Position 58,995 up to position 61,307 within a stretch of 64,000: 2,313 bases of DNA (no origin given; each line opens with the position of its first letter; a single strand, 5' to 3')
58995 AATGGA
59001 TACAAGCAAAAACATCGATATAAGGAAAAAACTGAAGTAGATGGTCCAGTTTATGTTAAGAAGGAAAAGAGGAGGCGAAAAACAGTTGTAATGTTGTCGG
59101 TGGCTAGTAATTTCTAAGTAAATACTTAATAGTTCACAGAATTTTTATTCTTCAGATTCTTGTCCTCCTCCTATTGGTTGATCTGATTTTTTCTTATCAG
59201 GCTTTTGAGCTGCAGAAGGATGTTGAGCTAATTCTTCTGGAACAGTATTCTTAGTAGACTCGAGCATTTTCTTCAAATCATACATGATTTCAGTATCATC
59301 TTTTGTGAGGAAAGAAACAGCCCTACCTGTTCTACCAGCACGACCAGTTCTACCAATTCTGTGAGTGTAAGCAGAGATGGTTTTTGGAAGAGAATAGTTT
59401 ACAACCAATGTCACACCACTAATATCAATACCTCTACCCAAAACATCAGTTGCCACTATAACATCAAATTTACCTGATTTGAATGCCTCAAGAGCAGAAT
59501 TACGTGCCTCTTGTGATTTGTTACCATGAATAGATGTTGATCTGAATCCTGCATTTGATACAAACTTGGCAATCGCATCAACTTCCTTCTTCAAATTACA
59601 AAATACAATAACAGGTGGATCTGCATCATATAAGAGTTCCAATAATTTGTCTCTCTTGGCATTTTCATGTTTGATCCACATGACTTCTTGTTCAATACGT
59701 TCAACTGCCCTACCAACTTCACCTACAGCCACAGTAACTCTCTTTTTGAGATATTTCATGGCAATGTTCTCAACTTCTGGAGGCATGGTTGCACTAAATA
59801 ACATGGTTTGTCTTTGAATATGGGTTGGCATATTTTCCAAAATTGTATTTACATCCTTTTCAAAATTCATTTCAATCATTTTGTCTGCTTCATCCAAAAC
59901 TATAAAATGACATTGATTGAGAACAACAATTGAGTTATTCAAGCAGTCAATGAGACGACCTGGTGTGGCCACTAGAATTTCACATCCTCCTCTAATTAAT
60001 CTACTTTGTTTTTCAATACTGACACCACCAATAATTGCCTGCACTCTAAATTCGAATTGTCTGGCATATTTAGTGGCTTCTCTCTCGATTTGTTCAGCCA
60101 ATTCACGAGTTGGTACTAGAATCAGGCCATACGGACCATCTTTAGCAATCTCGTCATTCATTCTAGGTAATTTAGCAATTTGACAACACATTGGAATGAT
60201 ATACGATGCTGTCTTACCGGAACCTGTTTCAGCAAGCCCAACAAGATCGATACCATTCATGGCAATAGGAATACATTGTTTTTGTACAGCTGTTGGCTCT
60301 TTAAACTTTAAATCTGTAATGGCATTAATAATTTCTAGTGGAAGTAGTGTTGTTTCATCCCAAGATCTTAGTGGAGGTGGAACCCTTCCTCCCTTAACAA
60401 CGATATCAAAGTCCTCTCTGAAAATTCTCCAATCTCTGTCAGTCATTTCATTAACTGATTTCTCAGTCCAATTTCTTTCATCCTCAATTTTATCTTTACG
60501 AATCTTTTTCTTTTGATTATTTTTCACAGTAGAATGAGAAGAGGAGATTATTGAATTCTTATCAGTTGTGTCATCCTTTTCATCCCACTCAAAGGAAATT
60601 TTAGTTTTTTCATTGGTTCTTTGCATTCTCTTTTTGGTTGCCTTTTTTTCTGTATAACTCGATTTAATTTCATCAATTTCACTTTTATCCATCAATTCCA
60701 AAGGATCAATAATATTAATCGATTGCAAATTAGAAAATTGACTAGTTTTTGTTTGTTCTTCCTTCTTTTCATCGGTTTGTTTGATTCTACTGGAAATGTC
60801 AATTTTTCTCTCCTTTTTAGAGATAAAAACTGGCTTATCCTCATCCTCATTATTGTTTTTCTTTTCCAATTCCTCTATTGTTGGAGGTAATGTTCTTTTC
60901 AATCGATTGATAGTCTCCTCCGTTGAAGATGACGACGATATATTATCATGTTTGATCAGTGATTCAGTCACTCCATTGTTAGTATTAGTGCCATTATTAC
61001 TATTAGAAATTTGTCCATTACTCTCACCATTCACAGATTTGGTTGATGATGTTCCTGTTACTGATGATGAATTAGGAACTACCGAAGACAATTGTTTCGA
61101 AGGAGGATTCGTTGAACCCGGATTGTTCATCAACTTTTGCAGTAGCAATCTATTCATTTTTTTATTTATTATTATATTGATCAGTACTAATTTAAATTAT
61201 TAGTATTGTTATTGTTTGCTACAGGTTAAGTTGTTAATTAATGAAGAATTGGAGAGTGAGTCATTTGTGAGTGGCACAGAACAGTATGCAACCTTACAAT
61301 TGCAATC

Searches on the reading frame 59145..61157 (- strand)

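Call 46: search_protein_families(library=pfam, proteins=[window:59145-61157:-], max_evalue=0.0001)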
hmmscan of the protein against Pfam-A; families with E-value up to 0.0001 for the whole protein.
window:59145-61157:- (670 aa): 2 families
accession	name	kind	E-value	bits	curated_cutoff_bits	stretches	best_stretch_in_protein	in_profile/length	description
PF00270.35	DEAD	-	2.7e-46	157.8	26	1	289-464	1-166/167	DEAD/DEAH box helicase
PF00271.37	Helicase_C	-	9.7e-34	116.4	23.5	1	501-608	2-110/110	Helicase conserved C-terminal domain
